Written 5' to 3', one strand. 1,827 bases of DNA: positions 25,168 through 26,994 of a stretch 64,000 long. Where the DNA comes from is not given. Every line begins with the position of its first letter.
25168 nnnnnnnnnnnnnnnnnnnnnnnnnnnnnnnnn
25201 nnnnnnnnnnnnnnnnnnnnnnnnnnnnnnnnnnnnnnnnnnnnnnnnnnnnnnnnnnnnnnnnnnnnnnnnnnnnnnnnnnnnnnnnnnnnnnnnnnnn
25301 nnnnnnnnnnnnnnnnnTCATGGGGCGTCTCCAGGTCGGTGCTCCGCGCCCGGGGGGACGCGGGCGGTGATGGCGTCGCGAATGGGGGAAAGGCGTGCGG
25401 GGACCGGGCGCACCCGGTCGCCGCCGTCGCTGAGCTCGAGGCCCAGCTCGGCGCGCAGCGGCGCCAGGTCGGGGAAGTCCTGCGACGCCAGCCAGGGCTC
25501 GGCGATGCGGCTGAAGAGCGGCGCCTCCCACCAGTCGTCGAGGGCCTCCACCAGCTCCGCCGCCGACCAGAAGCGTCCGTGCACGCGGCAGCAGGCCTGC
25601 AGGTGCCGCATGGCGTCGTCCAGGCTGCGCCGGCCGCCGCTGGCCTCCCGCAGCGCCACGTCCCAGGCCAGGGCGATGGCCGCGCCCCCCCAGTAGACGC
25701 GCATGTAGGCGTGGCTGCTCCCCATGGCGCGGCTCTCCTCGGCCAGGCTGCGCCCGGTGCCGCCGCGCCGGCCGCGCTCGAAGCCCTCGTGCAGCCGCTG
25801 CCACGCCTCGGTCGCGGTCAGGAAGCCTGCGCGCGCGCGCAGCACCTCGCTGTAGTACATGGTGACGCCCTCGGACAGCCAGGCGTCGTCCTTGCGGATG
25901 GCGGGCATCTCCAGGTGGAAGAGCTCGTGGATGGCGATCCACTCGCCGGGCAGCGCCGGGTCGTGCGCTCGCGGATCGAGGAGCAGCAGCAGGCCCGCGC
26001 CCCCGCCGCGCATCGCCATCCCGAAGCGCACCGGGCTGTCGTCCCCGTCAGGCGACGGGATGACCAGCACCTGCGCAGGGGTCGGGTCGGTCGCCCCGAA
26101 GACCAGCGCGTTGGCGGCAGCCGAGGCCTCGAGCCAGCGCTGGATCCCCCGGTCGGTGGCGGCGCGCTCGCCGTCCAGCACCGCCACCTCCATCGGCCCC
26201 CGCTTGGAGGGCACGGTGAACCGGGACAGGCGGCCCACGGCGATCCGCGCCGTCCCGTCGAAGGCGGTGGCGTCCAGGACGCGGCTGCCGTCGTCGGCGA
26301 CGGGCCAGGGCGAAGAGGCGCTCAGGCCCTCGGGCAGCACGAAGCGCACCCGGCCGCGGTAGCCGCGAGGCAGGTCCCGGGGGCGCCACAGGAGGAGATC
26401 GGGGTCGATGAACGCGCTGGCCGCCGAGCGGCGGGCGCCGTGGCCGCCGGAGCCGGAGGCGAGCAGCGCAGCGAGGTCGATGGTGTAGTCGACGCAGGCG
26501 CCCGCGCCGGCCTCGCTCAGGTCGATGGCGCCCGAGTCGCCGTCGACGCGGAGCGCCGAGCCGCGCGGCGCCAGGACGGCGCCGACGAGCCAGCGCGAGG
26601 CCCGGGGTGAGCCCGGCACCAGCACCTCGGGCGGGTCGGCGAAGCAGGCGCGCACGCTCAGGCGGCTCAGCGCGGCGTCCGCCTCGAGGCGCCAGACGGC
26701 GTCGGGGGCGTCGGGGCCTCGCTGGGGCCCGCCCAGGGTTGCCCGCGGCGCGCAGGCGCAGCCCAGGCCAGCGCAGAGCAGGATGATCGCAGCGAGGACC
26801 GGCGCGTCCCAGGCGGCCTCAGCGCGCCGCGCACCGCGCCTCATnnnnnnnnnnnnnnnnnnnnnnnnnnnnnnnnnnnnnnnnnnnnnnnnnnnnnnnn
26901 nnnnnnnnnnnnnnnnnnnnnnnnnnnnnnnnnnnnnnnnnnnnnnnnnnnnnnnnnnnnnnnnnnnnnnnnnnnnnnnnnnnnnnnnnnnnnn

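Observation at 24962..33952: Compact histidine operon with two gene fusions, hisD at the end, and a metallopeptidase plus ArsC-family gene chained on by overlapping codons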

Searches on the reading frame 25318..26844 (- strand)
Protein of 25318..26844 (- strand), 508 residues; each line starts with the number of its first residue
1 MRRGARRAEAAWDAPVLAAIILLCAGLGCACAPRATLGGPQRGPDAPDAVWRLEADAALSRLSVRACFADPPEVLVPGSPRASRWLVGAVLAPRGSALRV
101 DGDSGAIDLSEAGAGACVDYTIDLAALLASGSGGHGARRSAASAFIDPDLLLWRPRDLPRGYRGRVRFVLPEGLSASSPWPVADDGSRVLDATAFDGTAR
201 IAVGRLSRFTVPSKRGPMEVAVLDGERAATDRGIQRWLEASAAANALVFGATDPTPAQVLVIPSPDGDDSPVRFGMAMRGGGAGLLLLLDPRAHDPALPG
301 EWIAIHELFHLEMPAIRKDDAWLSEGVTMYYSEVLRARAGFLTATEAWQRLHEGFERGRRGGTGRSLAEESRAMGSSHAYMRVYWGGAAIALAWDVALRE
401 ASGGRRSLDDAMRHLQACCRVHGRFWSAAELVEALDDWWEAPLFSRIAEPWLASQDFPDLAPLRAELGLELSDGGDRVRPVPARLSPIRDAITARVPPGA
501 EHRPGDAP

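Call 5: search_protein_families(library=pfam, proteins=[window:25318-26844:-], max_evalue=0.01)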
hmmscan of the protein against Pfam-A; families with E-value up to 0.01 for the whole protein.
window:25318-26844:- (508 aa): 1 family
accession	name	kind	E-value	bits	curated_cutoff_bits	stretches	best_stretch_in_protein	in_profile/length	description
PF05299.18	Peptidase_M61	-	9.1e-06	26.5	22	1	318-373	35-92/118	M61 glycyl aminopeptidase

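Call 6: search_protein_families(library=ncbifam, proteins=[window:25318-26844:-], max_evalue=0.001)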
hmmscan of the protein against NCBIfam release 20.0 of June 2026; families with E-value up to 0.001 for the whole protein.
window:25318-26844:- (508 aa): 0 families

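Call 25: find_homologous_proteins(query=window:25318-26844:-)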
Query window:25318-26844:- (508 aa): 296 proteins with E <= 0.001 among 8000 candidates; the best 120 are listed.
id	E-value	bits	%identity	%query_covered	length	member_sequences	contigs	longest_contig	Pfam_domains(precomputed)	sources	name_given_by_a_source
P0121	0.0e+0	1119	99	100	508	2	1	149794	PF05299.19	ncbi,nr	ncbi:MAG: hypothetical protein H6744_15180 [Deltaproteobacteria bacterium]|nr:hypothetical protein [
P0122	9.0e-165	567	58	95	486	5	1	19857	-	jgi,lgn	jgi:hypothetical protein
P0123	1.4e-157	544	57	95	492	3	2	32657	-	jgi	jgi:hypothetical protein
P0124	2.5e-153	530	56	94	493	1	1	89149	-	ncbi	ncbi:MAG: hypothetical protein R3F39_13845 [Myxococcota bacterium]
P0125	2.2e-150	520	56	89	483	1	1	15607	-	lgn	-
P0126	3.3e-106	374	46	93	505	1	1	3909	PF05299.19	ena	-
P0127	8.3e-100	353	49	79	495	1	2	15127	PF05299.19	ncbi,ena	-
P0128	4.7e-96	341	45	90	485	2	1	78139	-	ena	-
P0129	8.6e-95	336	45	86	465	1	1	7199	-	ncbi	-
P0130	2.7e-92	328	46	88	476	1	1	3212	-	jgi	jgi:hypothetical protein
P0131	1.1e-91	326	44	93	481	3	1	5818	-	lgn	-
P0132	2.4e-91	325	42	87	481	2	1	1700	-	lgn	-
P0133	2.5e-91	325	43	89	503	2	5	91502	-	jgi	-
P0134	1.5e-90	322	44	90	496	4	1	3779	-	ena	-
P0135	1.8e-90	322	41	93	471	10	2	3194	-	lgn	-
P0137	4.4e-90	321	47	85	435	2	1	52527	-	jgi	jgi:hypothetical protein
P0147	1.4e-83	299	39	92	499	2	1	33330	-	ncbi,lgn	ncbi:MAG: hypothetical protein R3A51_13135 [Nannocystaceae bacterium]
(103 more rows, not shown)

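Call 26: find_encoding_contigs(protein=P0122, flank=8000, max_places=2)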
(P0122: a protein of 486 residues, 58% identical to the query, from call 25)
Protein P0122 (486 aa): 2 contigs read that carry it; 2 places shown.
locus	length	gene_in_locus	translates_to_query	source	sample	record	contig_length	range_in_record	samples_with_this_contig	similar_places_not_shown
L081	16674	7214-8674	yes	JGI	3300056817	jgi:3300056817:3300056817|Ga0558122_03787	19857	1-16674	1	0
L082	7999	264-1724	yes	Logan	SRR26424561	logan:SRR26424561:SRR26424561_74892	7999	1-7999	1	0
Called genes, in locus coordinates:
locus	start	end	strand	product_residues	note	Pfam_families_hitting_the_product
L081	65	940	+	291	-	PF01634:HisG, PF08029:HisG_C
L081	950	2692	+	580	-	PF00155:Aminotran_1_2, PF00702:Hydrolase, PF12710:HAD (weak), PF13419:HAD_2, PF13242:Hydrolase_like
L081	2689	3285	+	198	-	PF00475:IGPD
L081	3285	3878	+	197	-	PF00117:GATase, PF01174:SNO (faint), PF07685:GATase_3 (faint)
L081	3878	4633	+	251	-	PF00977:His_biosynth, PF00478:IMPDH (faint), PF01070:FMN_dh (faint), PF01207:Dus (faint), PF02581:TMP-TENI (faint), PF03060:NMO (faint), PF05690:ThiG (faint), PF01180:DHO_dh (weak), +1 more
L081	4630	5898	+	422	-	PF00977:His_biosynth, PF01502:PRA-CH, PF01503:PRA-PH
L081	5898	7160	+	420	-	PF00815:Histidinol_dh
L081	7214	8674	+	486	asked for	-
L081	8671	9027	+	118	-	PF03960:ArsC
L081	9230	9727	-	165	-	PF01590:GAF, PF13185:GAF_2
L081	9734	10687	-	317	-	-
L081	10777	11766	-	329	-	-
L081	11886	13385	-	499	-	PF03692:CxxCxxCC (weak)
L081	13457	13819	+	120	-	-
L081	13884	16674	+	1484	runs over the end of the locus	PF00270:DEAD, PF04851:ResIII, PF00271:Helicase_C, PF19306:WHD_Lhr, PF08494:DEAD_assoc, PF23236:WHD_2nd_Lhr, PF23235:WHD_3rd_Lhr, PF23234:WHD_4th_Lhr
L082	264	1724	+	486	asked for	-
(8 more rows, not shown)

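Call 27: find_encoding_contigs(protein=P0127, flank=8000, max_places=2)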
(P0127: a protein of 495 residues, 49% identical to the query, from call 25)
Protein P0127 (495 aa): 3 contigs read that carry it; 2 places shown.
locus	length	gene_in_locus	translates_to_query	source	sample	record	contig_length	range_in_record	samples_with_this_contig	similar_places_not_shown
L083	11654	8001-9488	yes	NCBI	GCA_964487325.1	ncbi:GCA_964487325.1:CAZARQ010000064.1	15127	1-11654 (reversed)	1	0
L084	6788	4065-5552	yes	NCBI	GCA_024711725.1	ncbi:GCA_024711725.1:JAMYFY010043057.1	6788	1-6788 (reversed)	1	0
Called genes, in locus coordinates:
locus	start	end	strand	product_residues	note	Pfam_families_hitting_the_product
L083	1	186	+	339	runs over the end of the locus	PF01551:Peptidase_M23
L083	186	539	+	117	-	-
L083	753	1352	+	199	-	-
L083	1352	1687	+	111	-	PF08029:HisG_C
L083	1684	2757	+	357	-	PF00155:Aminotran_1_2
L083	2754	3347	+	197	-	PF00475:IGPD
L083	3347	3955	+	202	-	PF07685:GATase_3 (weak), PF00117:GATase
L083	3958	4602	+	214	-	-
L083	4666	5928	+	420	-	PF00977:His_biosynth, PF01502:PRA-CH, PF01503:PRA-PH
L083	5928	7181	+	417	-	PF00815:Histidinol_dh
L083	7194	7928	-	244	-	-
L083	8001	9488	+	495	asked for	PF05299:Peptidase_M61 (weak)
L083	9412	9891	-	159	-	PF01590:GAF, PF13185:GAF_2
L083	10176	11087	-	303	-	PF00160:Pro_isomerase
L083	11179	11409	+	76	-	-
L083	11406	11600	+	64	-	PF00270:DEAD (faint)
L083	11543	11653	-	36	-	?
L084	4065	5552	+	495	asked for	PF05299:Peptidase_M61 (weak)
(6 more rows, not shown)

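Call 28: find_encoding_contigs(protein=P0128, flank=8000, max_places=2)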
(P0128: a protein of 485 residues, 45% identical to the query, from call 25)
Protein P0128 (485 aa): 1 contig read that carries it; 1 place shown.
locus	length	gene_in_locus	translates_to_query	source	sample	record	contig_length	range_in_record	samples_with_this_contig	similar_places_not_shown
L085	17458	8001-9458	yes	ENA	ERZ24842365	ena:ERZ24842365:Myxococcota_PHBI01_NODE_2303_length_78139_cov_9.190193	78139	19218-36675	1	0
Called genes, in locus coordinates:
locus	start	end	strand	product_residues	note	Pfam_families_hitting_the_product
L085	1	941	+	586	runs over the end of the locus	PF24517:CBM96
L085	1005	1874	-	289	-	PF00126:HTH_1, PF03466:LysR_substrate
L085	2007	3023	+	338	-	PF08240:ADH_N, PF00107:ADH_zinc_N, PF13602:ADH_zinc_N_2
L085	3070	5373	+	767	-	PF00069:Pkinase, PF07714:PK_Tyr_Ser-Thr, PF01636:APH (faint), PF02743:dCache_1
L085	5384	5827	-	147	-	-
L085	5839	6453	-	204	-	PF00857:Isochorismatase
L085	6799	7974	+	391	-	-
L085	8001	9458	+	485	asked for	-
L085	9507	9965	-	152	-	PF00582:Usp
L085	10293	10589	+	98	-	-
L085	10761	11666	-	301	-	PF01790:LGT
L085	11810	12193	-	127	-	PF00011:HSP20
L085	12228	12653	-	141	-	PF00011:HSP20, PF17886:ArsA_HSP20 (faint)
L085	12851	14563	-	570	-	PF00005:ABC_tran, PF03193:RsgA_GTPase (faint), PF13555:AAA_29 (faint), PF13304:AAA_21 (faint), PF00005:ABC_tran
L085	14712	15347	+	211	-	PF01694:Rhomboid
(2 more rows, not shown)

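Call 30: search_solved_structures(query=window:25318-26844:-, max_evalue=1)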
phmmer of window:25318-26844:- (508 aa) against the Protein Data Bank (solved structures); distinct sequences matched with E-value up to 1: 31.
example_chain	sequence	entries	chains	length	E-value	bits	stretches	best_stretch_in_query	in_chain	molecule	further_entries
3ugm_A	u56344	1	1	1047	2.6e-07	32.9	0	373-424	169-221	TAL effector AvrBs3/PthA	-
4osk_A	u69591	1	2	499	3.6e-07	32.4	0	376-423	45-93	Hax3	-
3v6p_A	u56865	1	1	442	3.2e-06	29.3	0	378-423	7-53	dHax3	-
9jo8_A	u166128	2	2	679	5.1e-06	28.6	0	376-424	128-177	TALE repeat protein targeting mitochondiral ND1-L gene. | TALE repeat protein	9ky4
3v6t_A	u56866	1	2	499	6.4e-06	28.3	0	376-423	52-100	dHax3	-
4gjp_A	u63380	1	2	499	6.9e-06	28.2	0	376-424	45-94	Hax3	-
6jtq_A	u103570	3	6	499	7e-06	28.2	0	376-424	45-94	TAL effector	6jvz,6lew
6jw3_A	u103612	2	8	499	7.2e-06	28.1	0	376-424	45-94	TAL effector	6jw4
4gjr_A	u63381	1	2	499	7.6e-06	28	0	376-423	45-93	Hax3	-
6jw5_A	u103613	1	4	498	1e-05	27.6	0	376-423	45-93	TAL effector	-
4ot0_A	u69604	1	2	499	1.1e-05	27.6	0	376-423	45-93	Hax3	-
4osj_A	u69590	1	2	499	1.3e-05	27.3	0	376-423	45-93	Hax3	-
6jw0_A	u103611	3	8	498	1.3e-05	27.3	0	376-423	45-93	TAL effector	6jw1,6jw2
4oss_A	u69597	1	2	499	1.3e-05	27.2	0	376-423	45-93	Hax3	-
4osw_A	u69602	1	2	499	1.4e-05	27.1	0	376-423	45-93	Hax3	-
8j9c_A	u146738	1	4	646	0.013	17.4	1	321-411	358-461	Putative glycyl aminopeptidase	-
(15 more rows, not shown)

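Call 45: predict_structure(alignment_id=A1)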
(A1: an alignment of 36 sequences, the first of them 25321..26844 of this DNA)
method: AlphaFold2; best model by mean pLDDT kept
length: 508 residues; sequences in the alignment: 36
mean_pLDDT: 90.9   pTM: 0.87
mean pLDDT of the five models: 90.9, 89.9, 89.6, 89.6, 89.6
residues with pLDDT >= 90: 415; 70-90: 38; 50-70: 30; < 50: 25
segments of 3 or more residues with pLDDT < 50: 1-9, 28-38
pLDDT, mean of each block of 10 residues (from residue 1): 44 60 55 44 81 98 97 95 95 94 95 92 96 76 96 95 97 98 96 93 98 94 98 98 95 88 90 95 96 97 97 96 98 98 98 98 96 96 98 99 98 95 93 98 98 98 98 95 98 86 55
secondary structure, 60 per line:
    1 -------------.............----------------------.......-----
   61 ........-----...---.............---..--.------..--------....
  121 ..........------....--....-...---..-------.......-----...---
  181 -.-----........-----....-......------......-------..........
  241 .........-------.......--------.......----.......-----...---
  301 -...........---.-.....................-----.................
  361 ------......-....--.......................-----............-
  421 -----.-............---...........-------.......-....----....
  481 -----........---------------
elements in order: H14-26 E49-55 E61-68 E74-76 H80-85 E86-92 E117-123 H124-130 E137-140 E143-146 E163-169 E175-177 E188-191 H192-195 E201-204 E206-211 E218-223 H231-249 E257-263 E272-278 E283-289 H302-312 H318-338 H344-360 H367-372 H374-377 H380-402 H408-419 H428-439 H443-453 H461-467 E469-472 E477-480 H486-493

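Call 49: fold_search(model_id=the predicted structure, library=pdb)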
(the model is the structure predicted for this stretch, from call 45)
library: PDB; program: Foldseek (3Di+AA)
matches with E <= 10: 591; with E <= 0.001: 183
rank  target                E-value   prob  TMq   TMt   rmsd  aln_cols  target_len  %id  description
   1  4fgm                  1.9e-21  1.00  0.64  0.57   4.7       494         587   14  Crystal structure of the aminopeptidase N family protein Q5QTY1 from Idiomarina loihiensis. Northeast Structural Genomic (released 2012-08-01)
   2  7xyo_A                1.1e-20  1.00  0.58  0.56   6.1       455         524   17  Crystal Structure of a M61 aminopeptidase family member from Myxococcus fulvus (released 2023-06-07)
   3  7xyo_B                5.5e-20  1.00  0.57  0.56   7.2       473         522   18  Crystal Structure of a M61 aminopeptidase family member from Myxococcus fulvus (released 2023-06-07)
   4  8j9c_A                5.8e-19  1.00  0.64  0.55   7.0       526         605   16  Crystal structure of M61 peptidase (apo-form) from Xanthomonas campestris (released 2024-05-01)
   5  8cgw_B                2.1e-15  1.00  0.52  0.34   8.2       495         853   12  Insulin-regulated aminopeptidase (IRAP) in complex with an allosteric benzopyran-based inhibitor (released 2024-01-31)
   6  4z7i_B                5.3e-15  1.00  0.52  0.33   8.1       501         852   12  Crystal structure of insulin regulated aminopeptidase in complex with ligand (released 2015-08-26)
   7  8cgp_B                8.4e-15  1.00  0.53  0.33   8.0       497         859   12  Insulin regulated aminopeptidase (IRAP) in complex with an allosteric aryl sulfonamide inhibitor (released 2024-01-31)
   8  6a8z_B                9.5e-15  1.00  0.53  0.61   7.4       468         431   16  Crystal structure of M1 zinc metallopeptidase from Deinococcus radiodurans (released 2019-07-17)
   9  6ifg_B                1.4e-14  1.00  0.53  0.61   7.3       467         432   16  Crystal structure of M1 zinc metallopeptidase E323A mutant bound to Tyr-ser-ala substrate from Deinococcus radiodurans (released 2019-09-25)
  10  6kp0_A                1.4e-14  1.00  0.52  0.60   7.4       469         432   16  Crystal structure of two domain M1 zinc metallopeptidase E323A mutant bound to L-arginine (released 2020-01-22)
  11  5mj6_A                1.5e-14  1.00  0.50  0.32   9.0       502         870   12  Ligand-induced conformational change of Insulin-regulated aminopeptidase: insights on catalytic mechanism and active s (released 2017-04-05)
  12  6kp1_A                1.6e-14  1.00  0.52  0.60   7.2       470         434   16  Crystal structure of two domain M1 zinc metallopeptidase E323A mutant bound to L-methionine amino acid (released 2020-06-24)
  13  6koy_A                1.7e-14  1.00  0.51  0.58   7.5       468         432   17  Crystal structure of two domain M1 Zinc metallopeptidase E323A mutant bound to L-tryptophan amino acid (released 2020-01-22)
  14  4pj6_A                1.8e-14  1.00  0.50  0.32   8.4       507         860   12  Crystal Structure of Human Insulin Regulated Aminopeptidase with Lysine in Active Site (released 2014-12-03)
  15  6ydx_A                1.9e-14  1.00  0.52  0.33   8.3       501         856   12  Insulin-regulated aminopeptidase complexed with a macrocyclic peptidic inhibitor (released 2020-07-22)
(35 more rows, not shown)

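Call 55: find_encoding_contigs(protein=P0133, flank=5000, max_places=1)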
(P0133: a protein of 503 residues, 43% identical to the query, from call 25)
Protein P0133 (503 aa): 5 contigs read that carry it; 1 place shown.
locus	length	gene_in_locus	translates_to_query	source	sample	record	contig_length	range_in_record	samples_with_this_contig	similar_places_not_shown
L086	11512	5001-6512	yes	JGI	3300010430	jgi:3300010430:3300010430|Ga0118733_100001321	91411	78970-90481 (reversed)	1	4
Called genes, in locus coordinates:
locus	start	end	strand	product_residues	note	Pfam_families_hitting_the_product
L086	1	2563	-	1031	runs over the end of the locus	PF01565:FAD_binding_4, PF02913:FAD-oxidase_C, PF13183:Fer4_8 (weak)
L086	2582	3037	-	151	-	-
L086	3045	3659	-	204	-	PF00857:Isochorismatase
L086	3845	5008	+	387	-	-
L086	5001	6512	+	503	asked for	-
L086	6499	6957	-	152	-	PF00582:Usp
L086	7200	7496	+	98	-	-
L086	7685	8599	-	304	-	PF01790:LGT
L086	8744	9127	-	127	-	PF00011:HSP20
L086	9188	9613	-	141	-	PF00011:HSP20, PF17886:ArsA_HSP20 (faint)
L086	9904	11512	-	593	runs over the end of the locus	PF13555:AAA_29 (faint), PF00005:ABC_tran, PF13304:AAA_21 (faint), PF00005:ABC_tran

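Call 56: find_encoding_contigs(protein=P0147, flank=5000, max_places=1)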
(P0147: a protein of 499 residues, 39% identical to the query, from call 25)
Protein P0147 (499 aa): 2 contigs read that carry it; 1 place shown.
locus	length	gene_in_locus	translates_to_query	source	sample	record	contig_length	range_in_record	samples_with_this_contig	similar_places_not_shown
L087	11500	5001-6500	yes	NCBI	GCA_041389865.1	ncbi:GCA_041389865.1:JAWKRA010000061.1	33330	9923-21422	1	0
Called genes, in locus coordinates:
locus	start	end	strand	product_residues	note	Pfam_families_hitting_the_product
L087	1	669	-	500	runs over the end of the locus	PF13458:Peripla_BP_6, PF01094:ANF_receptor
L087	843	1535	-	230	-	PF01471:PG_binding_1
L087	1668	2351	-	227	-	-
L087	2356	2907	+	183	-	-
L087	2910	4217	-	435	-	PF07690:MFS_1, PF13347:MFS_2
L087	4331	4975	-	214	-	PF08819:DUF1802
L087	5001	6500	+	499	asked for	-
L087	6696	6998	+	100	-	-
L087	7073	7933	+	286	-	PF05114:MbnB_TglH_ChrH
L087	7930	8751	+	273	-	PF22106:HvfC_C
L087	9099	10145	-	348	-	PF01979:Amidohydro_1, PF04909:Amidohydro_2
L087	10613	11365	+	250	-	PF17784:Sulfotransfer_4, PF13469:Sulfotransfer_3 (weak)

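Call 57: find_encoding_contigs(protein=P0137, flank=5000, max_places=1)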
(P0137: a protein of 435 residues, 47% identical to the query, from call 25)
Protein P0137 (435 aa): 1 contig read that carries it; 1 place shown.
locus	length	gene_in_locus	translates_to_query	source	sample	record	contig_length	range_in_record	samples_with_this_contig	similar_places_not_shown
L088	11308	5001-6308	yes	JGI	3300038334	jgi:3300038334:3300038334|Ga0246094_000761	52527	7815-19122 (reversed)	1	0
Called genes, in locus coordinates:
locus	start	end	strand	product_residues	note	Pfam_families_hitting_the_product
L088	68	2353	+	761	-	PF00069:Pkinase, PF07714:PK_Tyr_Ser-Thr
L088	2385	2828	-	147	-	-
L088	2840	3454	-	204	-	PF00857:Isochorismatase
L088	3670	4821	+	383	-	-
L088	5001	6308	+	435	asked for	-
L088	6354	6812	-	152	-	PF00582:Usp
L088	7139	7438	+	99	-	-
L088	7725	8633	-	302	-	PF01790:LGT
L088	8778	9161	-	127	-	PF17886:ArsA_HSP20 (faint), PF00011:HSP20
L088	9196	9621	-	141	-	PF00011:HSP20, PF17886:ArsA_HSP20 (weak)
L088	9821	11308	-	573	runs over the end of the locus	PF00005:ABC_tran, PF13304:AAA_21 (faint), PF13555:AAA_29 (faint), PF00005:ABC_tran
